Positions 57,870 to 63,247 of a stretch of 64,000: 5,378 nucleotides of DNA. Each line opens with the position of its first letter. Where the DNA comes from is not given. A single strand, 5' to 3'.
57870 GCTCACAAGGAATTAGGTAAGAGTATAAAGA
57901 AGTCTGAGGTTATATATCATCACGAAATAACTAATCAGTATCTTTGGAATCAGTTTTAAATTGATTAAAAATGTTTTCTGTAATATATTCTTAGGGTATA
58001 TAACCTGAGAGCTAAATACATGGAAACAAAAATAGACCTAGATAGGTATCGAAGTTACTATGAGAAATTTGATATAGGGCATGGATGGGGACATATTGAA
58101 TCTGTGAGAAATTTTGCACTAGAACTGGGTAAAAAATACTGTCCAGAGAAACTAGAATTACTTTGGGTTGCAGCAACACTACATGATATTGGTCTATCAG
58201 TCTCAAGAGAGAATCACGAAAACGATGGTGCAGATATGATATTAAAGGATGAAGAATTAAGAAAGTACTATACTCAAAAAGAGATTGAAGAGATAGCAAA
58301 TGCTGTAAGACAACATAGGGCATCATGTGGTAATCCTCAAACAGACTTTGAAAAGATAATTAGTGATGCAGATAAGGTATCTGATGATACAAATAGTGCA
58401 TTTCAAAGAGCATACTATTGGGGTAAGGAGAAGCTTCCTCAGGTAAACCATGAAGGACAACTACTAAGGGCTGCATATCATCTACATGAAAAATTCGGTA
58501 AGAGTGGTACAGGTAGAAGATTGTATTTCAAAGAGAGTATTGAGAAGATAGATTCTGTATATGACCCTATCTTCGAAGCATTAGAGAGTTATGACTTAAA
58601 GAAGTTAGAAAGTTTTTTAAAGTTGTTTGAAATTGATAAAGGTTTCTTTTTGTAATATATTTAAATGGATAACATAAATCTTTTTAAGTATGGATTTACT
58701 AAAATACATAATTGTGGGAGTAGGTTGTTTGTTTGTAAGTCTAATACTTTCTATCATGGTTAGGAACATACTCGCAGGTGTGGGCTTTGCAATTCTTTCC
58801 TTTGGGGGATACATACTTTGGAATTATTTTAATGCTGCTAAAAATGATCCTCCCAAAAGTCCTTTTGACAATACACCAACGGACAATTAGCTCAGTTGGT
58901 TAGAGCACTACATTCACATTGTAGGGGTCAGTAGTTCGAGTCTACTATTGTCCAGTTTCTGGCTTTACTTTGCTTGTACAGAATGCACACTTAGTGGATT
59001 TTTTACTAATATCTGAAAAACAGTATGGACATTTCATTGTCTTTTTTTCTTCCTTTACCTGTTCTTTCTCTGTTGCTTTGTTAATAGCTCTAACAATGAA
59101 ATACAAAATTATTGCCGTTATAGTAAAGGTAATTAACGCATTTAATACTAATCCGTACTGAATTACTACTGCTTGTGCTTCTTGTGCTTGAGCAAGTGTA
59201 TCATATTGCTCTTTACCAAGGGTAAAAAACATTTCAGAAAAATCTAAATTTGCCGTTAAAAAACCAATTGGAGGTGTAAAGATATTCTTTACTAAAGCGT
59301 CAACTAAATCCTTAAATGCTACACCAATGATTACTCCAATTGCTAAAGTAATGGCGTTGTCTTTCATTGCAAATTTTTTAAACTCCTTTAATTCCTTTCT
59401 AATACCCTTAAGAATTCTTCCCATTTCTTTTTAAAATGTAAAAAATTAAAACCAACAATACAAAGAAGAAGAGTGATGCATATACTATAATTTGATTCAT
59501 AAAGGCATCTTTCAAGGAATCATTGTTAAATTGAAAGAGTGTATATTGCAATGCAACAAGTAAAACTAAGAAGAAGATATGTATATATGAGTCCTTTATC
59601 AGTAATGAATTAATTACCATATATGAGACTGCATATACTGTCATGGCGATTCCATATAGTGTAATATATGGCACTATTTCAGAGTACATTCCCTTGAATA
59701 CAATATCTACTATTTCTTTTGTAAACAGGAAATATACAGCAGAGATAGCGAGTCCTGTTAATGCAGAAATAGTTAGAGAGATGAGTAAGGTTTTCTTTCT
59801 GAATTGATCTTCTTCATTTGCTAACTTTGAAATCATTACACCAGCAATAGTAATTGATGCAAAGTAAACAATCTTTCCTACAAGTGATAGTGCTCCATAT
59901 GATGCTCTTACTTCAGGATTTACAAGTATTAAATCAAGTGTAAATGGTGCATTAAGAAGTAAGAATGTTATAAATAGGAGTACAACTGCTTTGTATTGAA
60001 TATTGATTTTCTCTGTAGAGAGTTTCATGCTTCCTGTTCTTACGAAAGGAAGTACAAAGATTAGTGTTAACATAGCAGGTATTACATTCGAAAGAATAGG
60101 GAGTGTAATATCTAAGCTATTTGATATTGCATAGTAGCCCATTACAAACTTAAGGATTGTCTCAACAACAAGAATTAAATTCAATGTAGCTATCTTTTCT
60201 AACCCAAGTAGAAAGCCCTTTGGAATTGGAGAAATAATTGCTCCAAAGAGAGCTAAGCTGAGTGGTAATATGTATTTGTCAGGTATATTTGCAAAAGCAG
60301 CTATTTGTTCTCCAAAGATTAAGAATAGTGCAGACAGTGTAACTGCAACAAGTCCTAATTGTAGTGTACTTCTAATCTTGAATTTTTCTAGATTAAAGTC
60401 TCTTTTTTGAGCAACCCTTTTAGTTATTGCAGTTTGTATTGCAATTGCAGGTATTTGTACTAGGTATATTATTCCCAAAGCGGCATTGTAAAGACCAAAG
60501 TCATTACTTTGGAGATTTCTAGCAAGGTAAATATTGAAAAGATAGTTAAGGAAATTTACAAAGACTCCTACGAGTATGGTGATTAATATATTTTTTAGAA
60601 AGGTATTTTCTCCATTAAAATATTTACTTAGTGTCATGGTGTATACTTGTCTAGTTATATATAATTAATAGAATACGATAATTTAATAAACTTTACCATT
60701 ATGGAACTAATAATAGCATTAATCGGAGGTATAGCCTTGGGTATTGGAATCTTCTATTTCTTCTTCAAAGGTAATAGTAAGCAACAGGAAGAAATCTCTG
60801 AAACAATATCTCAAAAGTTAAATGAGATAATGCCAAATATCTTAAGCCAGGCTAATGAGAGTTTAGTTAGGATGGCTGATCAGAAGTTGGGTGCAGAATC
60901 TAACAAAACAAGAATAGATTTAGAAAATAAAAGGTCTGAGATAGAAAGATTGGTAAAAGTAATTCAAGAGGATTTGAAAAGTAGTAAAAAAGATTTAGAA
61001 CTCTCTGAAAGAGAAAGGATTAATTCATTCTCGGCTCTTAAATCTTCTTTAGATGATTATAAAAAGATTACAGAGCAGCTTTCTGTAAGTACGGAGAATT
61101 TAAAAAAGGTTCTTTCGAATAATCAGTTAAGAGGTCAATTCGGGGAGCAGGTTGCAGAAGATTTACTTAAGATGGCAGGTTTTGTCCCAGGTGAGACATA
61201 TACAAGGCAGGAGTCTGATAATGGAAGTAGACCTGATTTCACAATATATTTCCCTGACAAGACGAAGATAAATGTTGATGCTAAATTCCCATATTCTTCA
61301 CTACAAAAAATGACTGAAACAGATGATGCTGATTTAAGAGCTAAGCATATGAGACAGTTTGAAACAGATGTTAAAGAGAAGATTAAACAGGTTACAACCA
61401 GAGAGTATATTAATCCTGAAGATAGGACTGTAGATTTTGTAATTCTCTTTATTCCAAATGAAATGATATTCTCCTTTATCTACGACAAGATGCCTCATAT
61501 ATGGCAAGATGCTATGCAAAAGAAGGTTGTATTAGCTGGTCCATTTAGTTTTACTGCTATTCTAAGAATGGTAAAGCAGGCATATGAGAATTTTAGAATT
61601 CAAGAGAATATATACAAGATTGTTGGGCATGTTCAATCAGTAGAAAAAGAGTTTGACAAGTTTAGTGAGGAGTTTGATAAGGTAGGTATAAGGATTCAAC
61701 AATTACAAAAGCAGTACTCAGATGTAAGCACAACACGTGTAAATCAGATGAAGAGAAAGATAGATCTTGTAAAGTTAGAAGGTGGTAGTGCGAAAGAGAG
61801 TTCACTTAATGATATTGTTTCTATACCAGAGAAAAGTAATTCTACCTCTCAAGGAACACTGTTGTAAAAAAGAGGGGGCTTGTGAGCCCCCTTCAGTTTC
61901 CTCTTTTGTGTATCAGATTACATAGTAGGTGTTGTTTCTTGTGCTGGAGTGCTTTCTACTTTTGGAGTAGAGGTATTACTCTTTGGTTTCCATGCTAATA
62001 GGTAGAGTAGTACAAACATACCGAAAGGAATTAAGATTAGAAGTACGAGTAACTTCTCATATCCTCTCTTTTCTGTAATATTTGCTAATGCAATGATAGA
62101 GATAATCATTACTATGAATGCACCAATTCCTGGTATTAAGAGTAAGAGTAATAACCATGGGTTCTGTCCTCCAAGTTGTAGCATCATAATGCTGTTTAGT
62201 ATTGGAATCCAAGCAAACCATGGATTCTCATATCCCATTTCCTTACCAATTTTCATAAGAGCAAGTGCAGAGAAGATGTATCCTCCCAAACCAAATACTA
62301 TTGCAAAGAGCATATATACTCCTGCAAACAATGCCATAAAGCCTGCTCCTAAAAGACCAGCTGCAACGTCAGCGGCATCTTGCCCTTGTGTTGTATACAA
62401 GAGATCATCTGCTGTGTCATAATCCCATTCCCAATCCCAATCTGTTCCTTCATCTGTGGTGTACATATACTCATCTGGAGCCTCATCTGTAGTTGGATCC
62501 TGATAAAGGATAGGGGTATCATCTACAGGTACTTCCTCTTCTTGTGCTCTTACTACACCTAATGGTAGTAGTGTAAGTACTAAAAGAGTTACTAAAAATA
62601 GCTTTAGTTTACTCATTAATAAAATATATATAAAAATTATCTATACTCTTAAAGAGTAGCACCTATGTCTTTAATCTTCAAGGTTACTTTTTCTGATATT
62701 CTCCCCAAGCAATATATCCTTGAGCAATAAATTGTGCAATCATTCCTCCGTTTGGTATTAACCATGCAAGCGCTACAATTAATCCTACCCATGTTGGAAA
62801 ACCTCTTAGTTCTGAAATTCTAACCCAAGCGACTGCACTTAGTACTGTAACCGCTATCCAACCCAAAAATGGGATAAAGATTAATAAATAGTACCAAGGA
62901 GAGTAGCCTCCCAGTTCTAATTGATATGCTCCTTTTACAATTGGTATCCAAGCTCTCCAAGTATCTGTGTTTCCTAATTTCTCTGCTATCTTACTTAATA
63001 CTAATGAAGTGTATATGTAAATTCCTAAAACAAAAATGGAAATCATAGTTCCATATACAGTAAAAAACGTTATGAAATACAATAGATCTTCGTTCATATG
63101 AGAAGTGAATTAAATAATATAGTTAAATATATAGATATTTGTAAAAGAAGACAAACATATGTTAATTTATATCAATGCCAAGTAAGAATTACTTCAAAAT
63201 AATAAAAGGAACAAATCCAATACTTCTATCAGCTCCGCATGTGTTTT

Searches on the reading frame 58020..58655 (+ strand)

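Call 25: search_protein_families(library=pfam, proteins=[window:58020-58655:+], max_evalue=0.01)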
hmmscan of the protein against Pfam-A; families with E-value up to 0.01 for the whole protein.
window:58020-58655:+ (211 aa): 2 families
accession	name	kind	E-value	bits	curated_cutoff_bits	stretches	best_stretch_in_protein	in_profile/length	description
PF01966.28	HD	-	4.5e-14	53.2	22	1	24-121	3-114/116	HD domain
PF21447.3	Ppx-GppA_III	-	7.7e-10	39.3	27.3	1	42-103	44-103/177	Ppx/GppA phosphatase, domain III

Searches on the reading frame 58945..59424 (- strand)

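Call 25: search_protein_families(library=pfam, proteins=[window:58945-59424:-], max_evalue=0.01)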
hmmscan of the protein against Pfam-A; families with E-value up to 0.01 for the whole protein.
window:58945-59424:- (159 aa): 1 family
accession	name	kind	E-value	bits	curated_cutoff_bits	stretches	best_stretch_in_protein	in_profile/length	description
PF01741.23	MscL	-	1.2e-33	116.6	27.4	1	12-140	2-119/123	Large-conductance mechanosensitive channel, MscL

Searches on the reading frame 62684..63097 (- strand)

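Call 25: search_protein_families(library=pfam, proteins=[window:62684-63097:-], max_evalue=0.01)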
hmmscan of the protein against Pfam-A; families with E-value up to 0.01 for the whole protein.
window:62684-63097:- (137 aa): 1 family
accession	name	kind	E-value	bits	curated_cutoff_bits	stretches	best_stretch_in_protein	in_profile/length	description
PF18936.5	DUF5684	-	0.00023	22.2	27.4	1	47-87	1-41/81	Family of unknown function (DUF5684)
